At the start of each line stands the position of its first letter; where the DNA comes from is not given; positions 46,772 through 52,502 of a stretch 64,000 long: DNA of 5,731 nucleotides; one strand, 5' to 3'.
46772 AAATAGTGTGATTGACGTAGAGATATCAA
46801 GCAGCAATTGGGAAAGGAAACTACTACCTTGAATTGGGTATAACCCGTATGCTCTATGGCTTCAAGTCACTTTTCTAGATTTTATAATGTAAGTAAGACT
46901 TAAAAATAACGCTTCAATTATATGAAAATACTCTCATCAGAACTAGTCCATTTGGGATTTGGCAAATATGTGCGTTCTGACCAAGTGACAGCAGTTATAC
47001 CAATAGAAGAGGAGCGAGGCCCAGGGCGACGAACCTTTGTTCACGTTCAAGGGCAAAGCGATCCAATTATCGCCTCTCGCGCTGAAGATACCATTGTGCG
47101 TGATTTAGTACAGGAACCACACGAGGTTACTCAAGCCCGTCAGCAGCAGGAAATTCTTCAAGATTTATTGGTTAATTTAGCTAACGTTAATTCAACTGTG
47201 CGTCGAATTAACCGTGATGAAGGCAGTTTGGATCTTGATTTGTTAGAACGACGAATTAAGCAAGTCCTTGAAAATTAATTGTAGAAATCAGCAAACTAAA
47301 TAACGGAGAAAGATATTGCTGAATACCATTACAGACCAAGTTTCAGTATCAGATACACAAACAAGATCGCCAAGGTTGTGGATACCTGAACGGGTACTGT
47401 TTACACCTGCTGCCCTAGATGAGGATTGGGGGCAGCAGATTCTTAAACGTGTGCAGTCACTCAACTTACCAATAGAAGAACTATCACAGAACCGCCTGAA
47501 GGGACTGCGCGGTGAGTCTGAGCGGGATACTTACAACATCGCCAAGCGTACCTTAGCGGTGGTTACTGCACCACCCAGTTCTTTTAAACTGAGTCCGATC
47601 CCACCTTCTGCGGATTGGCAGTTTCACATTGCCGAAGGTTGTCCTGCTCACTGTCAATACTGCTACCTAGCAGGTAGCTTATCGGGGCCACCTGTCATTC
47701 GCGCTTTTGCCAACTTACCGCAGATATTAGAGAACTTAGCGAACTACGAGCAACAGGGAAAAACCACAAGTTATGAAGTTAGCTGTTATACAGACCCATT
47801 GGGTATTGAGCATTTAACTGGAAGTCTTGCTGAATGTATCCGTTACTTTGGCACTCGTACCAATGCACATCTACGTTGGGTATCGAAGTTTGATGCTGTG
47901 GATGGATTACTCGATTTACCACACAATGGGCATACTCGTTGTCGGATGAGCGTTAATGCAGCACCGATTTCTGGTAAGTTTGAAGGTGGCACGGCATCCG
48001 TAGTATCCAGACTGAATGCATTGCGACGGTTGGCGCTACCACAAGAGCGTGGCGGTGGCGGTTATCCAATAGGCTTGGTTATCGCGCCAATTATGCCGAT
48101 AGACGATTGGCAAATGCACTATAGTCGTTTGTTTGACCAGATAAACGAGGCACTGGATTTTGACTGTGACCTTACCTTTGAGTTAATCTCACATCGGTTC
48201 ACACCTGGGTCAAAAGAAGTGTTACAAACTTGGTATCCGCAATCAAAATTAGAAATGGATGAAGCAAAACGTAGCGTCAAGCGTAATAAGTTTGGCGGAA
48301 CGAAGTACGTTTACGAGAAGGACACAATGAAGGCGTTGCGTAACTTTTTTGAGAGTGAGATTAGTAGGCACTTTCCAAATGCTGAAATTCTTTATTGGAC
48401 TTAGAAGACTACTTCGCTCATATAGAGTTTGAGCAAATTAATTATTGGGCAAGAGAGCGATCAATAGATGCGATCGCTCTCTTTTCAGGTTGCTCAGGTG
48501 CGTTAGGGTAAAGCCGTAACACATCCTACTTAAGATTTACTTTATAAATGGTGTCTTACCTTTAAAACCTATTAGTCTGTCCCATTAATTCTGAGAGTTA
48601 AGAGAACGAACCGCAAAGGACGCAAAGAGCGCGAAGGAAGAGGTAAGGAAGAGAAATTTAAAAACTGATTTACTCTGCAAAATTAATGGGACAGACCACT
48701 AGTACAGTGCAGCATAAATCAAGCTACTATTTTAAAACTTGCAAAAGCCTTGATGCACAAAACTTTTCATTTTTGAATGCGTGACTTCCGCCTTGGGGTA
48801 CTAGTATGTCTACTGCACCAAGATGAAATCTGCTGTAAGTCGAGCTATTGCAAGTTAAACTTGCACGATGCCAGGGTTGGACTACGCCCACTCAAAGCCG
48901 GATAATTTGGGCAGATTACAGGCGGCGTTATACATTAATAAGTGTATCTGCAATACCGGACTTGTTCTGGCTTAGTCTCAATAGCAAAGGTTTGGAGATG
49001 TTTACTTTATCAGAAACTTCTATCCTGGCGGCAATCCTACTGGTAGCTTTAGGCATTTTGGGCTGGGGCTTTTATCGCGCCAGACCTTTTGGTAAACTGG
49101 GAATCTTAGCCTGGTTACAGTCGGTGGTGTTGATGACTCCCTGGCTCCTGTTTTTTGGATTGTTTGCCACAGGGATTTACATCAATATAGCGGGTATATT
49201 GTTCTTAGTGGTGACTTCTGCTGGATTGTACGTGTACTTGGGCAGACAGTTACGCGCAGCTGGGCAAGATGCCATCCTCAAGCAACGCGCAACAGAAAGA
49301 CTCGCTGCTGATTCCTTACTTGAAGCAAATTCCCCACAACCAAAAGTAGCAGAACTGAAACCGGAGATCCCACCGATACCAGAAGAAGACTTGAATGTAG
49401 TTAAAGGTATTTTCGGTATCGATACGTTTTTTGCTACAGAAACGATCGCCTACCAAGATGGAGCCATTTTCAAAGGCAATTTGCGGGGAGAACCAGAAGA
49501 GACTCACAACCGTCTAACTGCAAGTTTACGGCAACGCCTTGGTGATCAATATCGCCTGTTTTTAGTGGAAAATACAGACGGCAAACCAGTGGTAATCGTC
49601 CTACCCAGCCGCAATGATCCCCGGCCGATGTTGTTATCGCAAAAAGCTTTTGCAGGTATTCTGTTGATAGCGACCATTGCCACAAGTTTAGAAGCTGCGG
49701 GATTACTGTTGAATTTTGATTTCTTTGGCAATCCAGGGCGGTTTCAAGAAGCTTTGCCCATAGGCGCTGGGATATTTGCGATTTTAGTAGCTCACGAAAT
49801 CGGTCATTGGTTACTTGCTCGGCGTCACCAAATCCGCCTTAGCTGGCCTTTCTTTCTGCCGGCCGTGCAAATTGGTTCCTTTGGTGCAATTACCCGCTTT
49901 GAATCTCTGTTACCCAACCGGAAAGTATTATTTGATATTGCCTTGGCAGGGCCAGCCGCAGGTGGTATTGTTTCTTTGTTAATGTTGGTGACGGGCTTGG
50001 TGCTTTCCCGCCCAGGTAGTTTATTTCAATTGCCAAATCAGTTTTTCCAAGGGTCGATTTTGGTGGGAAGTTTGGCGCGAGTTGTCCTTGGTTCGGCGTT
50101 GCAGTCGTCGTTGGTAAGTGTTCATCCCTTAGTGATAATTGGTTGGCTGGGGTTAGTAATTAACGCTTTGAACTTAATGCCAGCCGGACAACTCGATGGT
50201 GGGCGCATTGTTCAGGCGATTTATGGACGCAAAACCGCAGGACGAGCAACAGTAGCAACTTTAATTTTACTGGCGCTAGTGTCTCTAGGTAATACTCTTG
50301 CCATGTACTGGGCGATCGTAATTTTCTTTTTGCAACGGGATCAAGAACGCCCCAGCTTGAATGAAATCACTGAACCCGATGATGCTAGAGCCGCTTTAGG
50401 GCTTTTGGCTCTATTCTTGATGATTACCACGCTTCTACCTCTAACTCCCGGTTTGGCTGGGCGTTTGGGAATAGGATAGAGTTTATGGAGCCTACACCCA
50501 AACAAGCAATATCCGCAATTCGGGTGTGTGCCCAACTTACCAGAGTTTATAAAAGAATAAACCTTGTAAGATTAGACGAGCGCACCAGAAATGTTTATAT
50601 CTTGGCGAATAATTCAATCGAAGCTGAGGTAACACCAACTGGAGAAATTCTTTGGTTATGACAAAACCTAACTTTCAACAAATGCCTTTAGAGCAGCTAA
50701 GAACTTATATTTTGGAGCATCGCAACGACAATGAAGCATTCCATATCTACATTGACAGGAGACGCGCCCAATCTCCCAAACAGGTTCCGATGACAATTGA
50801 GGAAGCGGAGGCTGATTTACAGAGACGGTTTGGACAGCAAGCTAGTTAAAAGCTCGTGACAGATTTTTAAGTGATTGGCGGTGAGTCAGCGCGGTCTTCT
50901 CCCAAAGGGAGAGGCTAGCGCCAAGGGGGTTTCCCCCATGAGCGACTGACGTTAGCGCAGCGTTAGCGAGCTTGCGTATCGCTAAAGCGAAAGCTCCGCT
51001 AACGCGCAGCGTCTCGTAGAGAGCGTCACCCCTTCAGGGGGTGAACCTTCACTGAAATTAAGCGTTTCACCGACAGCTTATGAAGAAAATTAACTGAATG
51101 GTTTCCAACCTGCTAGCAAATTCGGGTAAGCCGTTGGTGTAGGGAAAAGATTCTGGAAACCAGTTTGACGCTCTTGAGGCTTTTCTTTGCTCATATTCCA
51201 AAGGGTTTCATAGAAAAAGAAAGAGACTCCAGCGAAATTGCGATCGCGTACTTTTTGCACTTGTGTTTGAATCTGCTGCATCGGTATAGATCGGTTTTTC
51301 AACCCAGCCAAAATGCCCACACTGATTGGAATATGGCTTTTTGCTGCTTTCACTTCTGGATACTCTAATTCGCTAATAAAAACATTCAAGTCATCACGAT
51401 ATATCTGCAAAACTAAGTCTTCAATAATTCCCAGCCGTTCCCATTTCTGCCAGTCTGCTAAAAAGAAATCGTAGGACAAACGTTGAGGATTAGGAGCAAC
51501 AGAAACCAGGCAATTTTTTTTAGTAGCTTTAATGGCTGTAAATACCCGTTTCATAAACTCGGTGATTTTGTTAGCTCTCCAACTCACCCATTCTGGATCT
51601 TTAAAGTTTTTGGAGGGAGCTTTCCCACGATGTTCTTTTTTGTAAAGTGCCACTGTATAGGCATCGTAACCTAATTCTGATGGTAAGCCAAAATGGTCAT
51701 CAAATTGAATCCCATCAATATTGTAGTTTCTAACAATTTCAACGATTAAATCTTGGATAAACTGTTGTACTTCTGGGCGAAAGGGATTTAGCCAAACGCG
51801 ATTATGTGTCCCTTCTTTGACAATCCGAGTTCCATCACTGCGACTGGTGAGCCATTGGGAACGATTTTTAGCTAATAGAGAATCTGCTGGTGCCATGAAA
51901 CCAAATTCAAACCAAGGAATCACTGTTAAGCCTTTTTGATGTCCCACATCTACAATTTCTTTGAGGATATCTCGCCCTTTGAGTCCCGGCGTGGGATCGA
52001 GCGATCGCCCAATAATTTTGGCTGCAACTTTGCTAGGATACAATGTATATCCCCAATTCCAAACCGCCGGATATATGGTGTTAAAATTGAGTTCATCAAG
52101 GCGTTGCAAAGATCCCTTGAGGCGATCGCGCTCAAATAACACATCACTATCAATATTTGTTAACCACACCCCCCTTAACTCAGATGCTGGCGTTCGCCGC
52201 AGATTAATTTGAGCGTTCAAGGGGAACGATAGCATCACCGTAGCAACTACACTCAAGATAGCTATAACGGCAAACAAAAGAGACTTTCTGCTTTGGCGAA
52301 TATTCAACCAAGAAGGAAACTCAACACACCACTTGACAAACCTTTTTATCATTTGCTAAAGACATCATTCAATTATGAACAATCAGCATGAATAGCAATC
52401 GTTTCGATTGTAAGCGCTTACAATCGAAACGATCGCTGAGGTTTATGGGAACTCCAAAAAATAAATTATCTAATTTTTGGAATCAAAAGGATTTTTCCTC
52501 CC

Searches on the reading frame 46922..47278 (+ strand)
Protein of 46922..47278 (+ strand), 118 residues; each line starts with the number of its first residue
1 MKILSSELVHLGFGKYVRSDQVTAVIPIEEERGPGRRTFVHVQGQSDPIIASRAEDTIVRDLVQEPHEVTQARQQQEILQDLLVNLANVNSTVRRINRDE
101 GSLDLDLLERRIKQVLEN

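Call 105: search_protein_families(library=pfam, proteins=[window:46922-47278:+], max_evalue=0.01)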
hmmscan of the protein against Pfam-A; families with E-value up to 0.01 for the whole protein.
window:46922-47278:+ (118 aa): 1 family
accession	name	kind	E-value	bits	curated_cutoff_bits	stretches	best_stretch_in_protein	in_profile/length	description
PF04025.18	RemA-like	-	0.0035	17.8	26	1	8-30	1-23/73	Extracellular matrix regulatory protein A-like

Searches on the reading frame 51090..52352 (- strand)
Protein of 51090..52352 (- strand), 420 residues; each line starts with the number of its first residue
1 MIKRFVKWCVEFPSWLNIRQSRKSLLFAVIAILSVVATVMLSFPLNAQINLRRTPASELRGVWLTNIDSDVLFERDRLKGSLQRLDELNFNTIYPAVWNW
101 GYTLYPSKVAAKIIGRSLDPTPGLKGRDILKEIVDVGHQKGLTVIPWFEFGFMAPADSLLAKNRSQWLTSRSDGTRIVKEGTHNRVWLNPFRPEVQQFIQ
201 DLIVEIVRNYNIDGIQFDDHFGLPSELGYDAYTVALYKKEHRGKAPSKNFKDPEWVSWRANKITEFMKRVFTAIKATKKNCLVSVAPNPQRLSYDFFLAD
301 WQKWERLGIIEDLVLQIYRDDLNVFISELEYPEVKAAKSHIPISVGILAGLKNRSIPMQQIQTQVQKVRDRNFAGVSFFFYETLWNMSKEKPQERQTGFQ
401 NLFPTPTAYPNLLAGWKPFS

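Call 40: search_protein_families(library=pfam, proteins=[window:51090-52352:-], max_evalue=0.0001)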
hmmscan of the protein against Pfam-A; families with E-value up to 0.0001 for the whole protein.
window:51090-52352:- (420 aa): 3 families
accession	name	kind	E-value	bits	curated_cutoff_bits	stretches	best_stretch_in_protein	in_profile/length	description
PF02638.21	GHL10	-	1.6e-98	330.1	27.9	1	58-362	1-304/311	Glycosyl hydrolase-like 10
PF14871.12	GHL6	-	4.4e-10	40.3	35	1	86-218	10-131/132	Hypothetical glycosyl hydrolase 6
PF02065.24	Melibiase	-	3.3e-05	23.5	27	1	129-220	105-192/347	Melibiase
